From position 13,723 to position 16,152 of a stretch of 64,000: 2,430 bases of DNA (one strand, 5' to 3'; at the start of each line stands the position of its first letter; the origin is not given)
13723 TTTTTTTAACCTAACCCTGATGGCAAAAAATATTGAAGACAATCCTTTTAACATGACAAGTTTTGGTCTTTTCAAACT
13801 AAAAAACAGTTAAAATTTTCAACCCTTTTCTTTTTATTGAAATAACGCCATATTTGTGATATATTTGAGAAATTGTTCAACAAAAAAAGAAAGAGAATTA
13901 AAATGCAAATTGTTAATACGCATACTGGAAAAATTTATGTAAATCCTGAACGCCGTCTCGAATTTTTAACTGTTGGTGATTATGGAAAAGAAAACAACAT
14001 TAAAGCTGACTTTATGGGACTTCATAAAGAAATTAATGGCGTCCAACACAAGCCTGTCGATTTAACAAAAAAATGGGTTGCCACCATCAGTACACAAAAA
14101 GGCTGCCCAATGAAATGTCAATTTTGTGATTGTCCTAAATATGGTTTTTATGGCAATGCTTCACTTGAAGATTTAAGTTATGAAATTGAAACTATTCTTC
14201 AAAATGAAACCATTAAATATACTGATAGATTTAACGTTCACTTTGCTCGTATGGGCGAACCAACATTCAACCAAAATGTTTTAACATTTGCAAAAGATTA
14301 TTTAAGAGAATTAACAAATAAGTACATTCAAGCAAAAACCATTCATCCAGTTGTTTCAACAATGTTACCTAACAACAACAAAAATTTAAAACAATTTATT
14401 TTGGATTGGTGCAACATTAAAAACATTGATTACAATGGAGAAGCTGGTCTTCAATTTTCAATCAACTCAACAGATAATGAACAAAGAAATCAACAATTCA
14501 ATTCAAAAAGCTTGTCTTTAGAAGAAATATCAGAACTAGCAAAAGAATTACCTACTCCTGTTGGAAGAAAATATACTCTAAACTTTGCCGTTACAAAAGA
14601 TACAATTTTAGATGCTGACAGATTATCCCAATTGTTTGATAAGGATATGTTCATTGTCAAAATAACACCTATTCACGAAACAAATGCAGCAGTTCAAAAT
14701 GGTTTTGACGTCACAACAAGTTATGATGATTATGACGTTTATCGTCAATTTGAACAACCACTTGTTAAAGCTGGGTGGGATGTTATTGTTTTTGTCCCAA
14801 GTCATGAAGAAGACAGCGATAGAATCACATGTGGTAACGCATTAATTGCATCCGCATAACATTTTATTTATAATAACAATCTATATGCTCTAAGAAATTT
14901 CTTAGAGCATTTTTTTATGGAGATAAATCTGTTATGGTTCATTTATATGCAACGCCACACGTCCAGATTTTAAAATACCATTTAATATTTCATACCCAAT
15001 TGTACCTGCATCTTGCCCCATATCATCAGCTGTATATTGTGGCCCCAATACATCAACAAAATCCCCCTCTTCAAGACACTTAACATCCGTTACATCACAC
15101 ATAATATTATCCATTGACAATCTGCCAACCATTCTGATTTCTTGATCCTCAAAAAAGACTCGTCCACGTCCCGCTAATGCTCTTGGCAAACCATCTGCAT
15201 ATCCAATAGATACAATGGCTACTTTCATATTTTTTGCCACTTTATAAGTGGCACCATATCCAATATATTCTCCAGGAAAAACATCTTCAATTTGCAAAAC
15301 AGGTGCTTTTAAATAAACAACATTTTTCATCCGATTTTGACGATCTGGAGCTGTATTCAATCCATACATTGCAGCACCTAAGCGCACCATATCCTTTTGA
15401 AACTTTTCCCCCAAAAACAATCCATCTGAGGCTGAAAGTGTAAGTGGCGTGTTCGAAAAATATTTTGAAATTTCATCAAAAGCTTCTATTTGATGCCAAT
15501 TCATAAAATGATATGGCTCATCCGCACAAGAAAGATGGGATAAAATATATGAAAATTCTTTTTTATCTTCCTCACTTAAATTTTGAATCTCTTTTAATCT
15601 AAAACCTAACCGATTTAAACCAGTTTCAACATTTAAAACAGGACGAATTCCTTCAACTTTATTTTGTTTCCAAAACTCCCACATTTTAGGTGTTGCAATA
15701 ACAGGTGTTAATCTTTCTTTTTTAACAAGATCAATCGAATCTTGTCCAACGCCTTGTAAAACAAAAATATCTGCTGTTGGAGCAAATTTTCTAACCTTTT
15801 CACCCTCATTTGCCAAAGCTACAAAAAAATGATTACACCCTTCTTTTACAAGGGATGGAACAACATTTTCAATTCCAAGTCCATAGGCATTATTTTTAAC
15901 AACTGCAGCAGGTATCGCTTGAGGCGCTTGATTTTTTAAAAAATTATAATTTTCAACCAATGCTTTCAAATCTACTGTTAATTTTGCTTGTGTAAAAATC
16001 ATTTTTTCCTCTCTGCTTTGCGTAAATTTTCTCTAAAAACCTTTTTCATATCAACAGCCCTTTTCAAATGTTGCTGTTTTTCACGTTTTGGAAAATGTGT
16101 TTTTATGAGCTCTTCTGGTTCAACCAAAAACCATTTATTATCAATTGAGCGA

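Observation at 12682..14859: Three-gene islet next to the tRNA: frameshifted P-loop kinase, ACT-less prephenate-dehydratase domain, divergent RlmN/Cfr-like radical SAM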

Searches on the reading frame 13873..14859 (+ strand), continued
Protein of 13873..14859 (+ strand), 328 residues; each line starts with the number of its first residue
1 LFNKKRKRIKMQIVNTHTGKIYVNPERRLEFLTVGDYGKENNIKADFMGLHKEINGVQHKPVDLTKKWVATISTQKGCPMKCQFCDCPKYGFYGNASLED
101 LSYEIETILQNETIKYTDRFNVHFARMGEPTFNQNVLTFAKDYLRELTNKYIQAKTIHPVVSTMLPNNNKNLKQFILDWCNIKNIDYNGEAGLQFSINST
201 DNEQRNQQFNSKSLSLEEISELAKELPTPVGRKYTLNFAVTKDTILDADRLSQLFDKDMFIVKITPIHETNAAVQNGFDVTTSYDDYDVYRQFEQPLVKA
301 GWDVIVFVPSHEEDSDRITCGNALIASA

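Call 67: find_related_loci(query=window:13903-14859:+, collection=viral_contigs, flank=6000)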
Query window:13903-14859:+ (318 aa) in viral_contigs; peptide patterns used: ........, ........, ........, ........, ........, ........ (x = any residue, [..] = any of these).
32 stretches matched a pattern; 29 encode a relative of the query (tblastn E <= 1e-3); 29 distinct loci.
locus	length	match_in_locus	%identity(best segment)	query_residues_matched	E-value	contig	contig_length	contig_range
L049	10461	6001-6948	75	1-316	8e-169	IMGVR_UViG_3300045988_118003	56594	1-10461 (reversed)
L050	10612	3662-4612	75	1-317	3e-166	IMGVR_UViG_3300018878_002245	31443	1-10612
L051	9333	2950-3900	75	1-317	3e-166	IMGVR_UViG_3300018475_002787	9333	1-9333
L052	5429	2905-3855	75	1-317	1e-168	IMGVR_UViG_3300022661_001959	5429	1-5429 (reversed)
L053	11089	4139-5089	75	1-317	3e-166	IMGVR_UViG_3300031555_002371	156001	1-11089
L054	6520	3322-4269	73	4-318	1e-155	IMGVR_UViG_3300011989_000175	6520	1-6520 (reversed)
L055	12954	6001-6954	73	1-318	1e-162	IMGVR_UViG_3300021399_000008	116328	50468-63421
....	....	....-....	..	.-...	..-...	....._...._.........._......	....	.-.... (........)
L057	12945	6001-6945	57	2-316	1e-115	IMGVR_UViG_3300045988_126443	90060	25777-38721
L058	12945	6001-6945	57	2-316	8e-116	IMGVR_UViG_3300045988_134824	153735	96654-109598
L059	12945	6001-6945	57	2-316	8e-116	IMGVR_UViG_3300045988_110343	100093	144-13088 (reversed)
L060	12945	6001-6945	57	2-316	8e-116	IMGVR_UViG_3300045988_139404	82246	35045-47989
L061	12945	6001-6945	57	2-316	8e-116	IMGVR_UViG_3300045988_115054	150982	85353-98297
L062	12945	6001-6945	57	2-316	8e-116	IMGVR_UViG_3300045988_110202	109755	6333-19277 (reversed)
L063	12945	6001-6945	57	2-316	1e-115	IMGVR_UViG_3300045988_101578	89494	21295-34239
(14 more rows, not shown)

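Call 68: find_related_loci(query=A5, collection=metagenome_contigs, flank=4000)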
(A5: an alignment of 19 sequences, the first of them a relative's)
Query A5 (317 aa) in metagenome_contigs; peptide patterns used: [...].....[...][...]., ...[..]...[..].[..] (x = any residue, [..] = any of these).
600 stretches matched a pattern (row limit reached: there are more); 492 encode a relative of the query (tblastn E <= 1e-3); the best 80 are kept; 80 distinct loci.
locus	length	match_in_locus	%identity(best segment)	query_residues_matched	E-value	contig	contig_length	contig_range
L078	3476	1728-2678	100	1-317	0e+0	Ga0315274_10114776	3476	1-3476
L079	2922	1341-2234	54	1-305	8e-114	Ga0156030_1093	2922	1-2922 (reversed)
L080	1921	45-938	54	1-302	4e-114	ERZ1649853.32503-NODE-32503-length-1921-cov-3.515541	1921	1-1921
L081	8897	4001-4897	52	1-305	3e-101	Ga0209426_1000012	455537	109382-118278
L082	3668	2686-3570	53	1-301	4e-102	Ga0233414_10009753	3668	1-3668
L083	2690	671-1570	51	1-307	1e-103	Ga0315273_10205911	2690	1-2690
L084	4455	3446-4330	52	1-301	7e-101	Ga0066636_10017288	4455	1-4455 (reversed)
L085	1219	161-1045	50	1-301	3e-108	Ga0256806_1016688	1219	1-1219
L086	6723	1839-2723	50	1-299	1e-99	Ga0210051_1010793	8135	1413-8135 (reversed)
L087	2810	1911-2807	51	1-304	1e-102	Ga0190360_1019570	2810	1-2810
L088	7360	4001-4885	49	1-299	8e-100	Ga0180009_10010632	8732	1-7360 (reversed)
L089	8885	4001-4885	50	1-299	1e-98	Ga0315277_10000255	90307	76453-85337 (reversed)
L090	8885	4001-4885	51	1-301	6e-99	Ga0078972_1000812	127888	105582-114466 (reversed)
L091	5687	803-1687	50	1-301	1e-98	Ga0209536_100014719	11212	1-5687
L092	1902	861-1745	51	1-301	3e-104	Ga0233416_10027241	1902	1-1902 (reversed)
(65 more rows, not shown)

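Call 73: search_protein_families(library=pfam, proteins=[L020:5717-6160:+, L020:6219-7241:-], max_evalue=0.001)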
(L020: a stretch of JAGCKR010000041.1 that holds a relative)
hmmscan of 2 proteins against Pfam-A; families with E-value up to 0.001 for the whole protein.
L020:5717-6160:+ (147 aa): 0 families

L020:6219-7241:- (340 aa): 1 family
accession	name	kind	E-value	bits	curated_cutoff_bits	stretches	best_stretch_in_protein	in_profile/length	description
PF01594.21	AI-2E_transport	-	6e-36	124.7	34.3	1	14-331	4-320/327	AI-2E family transporter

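Call 74: find_encoding_contigs(protein=P0197, flank=6000, max_places=2)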
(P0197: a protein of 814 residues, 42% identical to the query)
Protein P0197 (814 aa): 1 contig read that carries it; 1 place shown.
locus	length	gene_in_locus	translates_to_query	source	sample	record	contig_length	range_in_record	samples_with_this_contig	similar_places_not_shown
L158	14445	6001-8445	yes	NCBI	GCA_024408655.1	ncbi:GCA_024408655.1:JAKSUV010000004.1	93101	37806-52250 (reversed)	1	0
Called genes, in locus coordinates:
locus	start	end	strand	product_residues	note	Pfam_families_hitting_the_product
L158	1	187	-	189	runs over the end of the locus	PF01205:Impact_N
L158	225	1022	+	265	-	PF02517:Rce1-like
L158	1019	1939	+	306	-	PF05857:TraX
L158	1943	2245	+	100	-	PF00085:Thioredoxin, PF13098:Thioredoxin_2, PF13905:Thioredoxin_8 (faint)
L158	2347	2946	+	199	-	PF01725:Ham1p_like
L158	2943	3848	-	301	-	-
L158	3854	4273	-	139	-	-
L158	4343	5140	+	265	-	PF00230:MIP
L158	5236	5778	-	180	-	-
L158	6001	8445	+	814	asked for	PF06177:QueT, PF01048:PNP_UDP_1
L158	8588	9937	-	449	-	PF02881:SRP54_N, PF13401:AAA_22 (weak), PF00448:SRP54, PF02978:SRP_SPB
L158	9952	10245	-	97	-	PF04297:UPF0122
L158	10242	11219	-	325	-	PF02881:SRP54_N, PF13207:AAA_17 (faint), PF13245:AAA_19 (weak), PF00448:SRP54, PF13401:AAA_22, PF13604:AAA_30 (weak)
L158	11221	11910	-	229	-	PF14622:Ribonucleas_3_3, PF00636:Ribonuclease_3, PF22892:DSRM_MRPL44 (faint), PF00035:dsrm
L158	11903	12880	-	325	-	PF02504:FA_synthesis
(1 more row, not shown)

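Call 81: search_protein_families(library=ncbifam, proteins=[P0295], max_evalue=0.001)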
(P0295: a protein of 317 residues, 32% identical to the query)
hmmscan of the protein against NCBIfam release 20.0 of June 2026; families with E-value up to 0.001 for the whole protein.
P0295 (317 aa): 8 families
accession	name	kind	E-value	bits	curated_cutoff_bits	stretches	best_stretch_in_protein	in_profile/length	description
TIGR00048.1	rRNA_mod_RlmN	equivalog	1.5e-15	57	290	1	38-307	99-352/355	dual-specificity RNA methyltransferase RlmN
NF000424.4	CfrAB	exception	7.4e-11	42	530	1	47-219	100-260/338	Cfr family 23S rRNA (adenine(2503)-C(8))-methyltransferase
TIGR04432.1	rSAM_Cfr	equivalog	3e-10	39.9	550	1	46-243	101-294/341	Cfr family 23S rRNA (adenine(2503)-C(8))-methyltransferase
NF011024.0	PRK14453.1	equivalog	8.3e-10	38.4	468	1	46-243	103-296/348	23S rRNA (adenine(2503)-C(8))-methyltransferase Cfr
NF011034.0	PRK14464.1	equivalog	3.5e-09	35.9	422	1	46-307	98-335/348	RNA methyltransferase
NF008396.0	PRK11194.1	equivalog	9.3e-08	31.3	633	1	38-311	104-366/379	dual-specificity RNA methyltransferase RlmN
NF011031.0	PRK14461.1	equivalog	9e-06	24.9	601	1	42-215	105-282/372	ribosomal RNA large subunit methyltransferase N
NF011040.0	PRK14470.1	equivalog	9.7e-06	25.3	441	1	42-220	95-262/338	ribosomal RNA large subunit methyltransferase N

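Call 88: find_encoding_contigs(protein=P0336, flank=7000, max_places=3)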
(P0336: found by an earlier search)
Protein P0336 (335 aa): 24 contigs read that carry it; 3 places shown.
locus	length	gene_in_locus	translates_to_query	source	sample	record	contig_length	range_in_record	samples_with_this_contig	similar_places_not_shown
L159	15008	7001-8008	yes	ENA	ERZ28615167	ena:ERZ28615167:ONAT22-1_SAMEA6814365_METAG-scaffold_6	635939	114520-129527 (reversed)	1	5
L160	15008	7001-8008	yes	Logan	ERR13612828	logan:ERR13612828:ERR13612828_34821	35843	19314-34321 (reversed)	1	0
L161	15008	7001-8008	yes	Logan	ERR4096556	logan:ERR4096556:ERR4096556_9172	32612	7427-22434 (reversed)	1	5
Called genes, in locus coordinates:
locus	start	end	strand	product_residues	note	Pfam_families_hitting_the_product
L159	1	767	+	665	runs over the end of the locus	PF02518:HATPase_c (weak), PF00204:DNA_gyraseB, PF01751:Toprim, PF00986:DNA_gyraseB_C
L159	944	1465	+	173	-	-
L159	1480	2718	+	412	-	-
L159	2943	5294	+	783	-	PF00521:DNA_topoisoIV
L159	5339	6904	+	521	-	-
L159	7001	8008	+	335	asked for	-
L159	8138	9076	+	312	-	-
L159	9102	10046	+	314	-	-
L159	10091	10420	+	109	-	-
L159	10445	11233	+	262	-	-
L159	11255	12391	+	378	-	-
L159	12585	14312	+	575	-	PF02195:ParB_N, PF01844:HNH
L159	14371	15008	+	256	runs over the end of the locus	-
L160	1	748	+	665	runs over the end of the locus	PF02518:HATPase_c (weak), PF00204:DNA_gyraseB, PF01751:Toprim, PF00986:DNA_gyraseB_C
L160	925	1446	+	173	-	-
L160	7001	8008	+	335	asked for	-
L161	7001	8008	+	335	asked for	-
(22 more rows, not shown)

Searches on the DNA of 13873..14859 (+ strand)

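Call 34: search_rna_families(sources=[L001, L004, L006, L008, L012, L014, L015, L017], threshold=gathering)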
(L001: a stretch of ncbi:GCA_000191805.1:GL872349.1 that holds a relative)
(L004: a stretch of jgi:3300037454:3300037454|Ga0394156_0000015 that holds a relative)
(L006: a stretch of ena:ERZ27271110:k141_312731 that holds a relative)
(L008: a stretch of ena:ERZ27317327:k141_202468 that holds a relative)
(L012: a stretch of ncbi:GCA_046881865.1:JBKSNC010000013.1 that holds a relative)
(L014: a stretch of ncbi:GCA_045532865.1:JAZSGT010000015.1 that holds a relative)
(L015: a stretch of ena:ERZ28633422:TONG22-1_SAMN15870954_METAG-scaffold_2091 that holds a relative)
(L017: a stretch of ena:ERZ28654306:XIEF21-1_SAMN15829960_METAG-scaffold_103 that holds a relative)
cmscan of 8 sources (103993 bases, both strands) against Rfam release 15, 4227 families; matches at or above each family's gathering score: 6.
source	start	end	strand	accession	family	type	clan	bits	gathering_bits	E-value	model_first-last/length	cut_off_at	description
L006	2603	2675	+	RF00005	tRNA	Gene; tRNA;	CL00001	75.5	29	1.5e-14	1-71/71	no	tRNA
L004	3172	3244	-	RF00005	tRNA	Gene; tRNA;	CL00001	74.1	29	3.8e-14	1-71/71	no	tRNA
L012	3400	3472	-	RF00005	tRNA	Gene; tRNA;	CL00001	74.1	29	3.8e-14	1-71/71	no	tRNA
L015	2591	2662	+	RF00005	tRNA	Gene; tRNA;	CL00001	63.3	29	3.6e-11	1-71/71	no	tRNA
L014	6054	6125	+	RF00005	tRNA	Gene; tRNA;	CL00001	63.1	29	4.1e-11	1-71/71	no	tRNA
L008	4146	4216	-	RF00005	tRNA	Gene; tRNA;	CL00001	63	29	4.4e-11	1-71/71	no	tRNA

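Call 76: search_rna_families(source=L158, start=5650, end=6100, threshold=evalue, max_evalue=5, show_alignments=2)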
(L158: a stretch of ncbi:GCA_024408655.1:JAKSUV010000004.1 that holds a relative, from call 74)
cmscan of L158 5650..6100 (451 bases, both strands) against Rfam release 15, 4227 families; matches with E-value up to 5: 2.
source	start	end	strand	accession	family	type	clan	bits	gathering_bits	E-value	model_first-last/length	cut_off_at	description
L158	5823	5897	-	RF01178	snoR77Y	Gene; snRNA; snoRNA; CD-box;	CL00057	19.8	52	0.42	1-85/85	no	Small nucleolar RNA snoR77Y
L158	5979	6057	+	RF02447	SpR19_sRNA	Gene; sRNA;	-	18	79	1.1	1-123/123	no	Streptococcus sRNA SpR19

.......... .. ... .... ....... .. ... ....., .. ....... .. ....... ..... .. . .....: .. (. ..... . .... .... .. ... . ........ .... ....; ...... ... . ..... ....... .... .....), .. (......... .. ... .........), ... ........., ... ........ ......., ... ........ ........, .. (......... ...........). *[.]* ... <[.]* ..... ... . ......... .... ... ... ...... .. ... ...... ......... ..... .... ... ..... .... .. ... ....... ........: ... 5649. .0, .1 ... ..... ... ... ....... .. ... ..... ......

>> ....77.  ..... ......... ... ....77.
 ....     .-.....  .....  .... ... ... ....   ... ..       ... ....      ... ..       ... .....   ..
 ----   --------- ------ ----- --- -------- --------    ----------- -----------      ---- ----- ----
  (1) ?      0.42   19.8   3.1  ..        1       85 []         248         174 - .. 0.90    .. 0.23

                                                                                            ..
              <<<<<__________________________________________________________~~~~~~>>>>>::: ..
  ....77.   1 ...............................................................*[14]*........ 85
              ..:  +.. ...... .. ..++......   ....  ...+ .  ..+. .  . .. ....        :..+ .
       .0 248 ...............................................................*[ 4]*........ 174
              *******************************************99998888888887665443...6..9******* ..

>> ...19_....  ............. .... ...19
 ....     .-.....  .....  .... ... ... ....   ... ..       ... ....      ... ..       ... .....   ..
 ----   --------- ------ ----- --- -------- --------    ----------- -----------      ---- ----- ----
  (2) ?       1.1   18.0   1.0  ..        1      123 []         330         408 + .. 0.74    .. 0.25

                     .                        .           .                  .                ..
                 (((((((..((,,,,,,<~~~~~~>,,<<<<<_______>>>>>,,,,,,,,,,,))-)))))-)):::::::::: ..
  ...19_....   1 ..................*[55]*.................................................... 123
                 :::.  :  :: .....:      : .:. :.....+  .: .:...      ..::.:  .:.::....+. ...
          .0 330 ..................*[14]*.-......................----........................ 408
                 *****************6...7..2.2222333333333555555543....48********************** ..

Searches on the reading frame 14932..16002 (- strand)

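Call 4: search_protein_families(library=pfam, proteins=[window:14932-16002:-], max_evalue=0.01)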
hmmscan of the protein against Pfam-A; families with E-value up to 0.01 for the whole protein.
window:14932-16002:- (356 aa): 2 families
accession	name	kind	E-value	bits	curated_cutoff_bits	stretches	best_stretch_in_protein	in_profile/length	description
PF01168.26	Ala_racemase_N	-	5e-43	147.8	24.1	1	10-216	1-219/220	Alanine racemase, N-terminal domain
PF00842.27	Ala_racemase_C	-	1.2e-34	119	25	1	228-344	1-120/127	Alanine racemase, C-terminal domain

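Call 5: search_protein_families(library=ncbifam, proteins=[window:14932-16002:-], max_evalue=0.01)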
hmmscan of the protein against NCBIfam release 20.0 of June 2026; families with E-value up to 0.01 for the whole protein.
window:14932-16002:- (356 aa): 9 families
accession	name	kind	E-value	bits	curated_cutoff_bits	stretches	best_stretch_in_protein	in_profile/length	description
NF000792.0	PRK00053.2-3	equivalog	5.8e-66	223.1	384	1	7-342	5-349/360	alanine racemase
TIGR00492.1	alr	equivalog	8.5e-65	219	168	1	6-344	3-360/369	alanine racemase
NF008897.0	PRK11930.1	equivalog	1.1e-64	218.9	804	1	6-343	460-811/822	bifunctional UDP-N-acetylmuramoyl-tripeptide:D-alanyl-D-alanine ligase/alanine racemase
NF033131.1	vanT-G-Cterm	exception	4.5e-58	196.9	460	1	6-341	3-358/368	serine racemase VanT catalytic subunit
NF002970.2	PRK03646.1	exception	3.7e-41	141.4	600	1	9-344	8-348/356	catabolic alanine racemase DadX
NF033132.1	vanT-CELN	equivalog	2e-39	135.6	900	1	6-341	340-687/697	membrane-bound serine racemase VanT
NF033133.1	vanT-L-cat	exception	4.4e-33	115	750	1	12-341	14-355/366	serine racemase VanT-L catalytic subunit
NF000791.0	PRK00053.2-2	equivalog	1.5e-32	113.2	218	1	6-340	2-328/340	alanine racemase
NF009879.0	PRK13340.1-4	subfamily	7e-25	87.7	434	2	202-324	254-373/406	alanine racemase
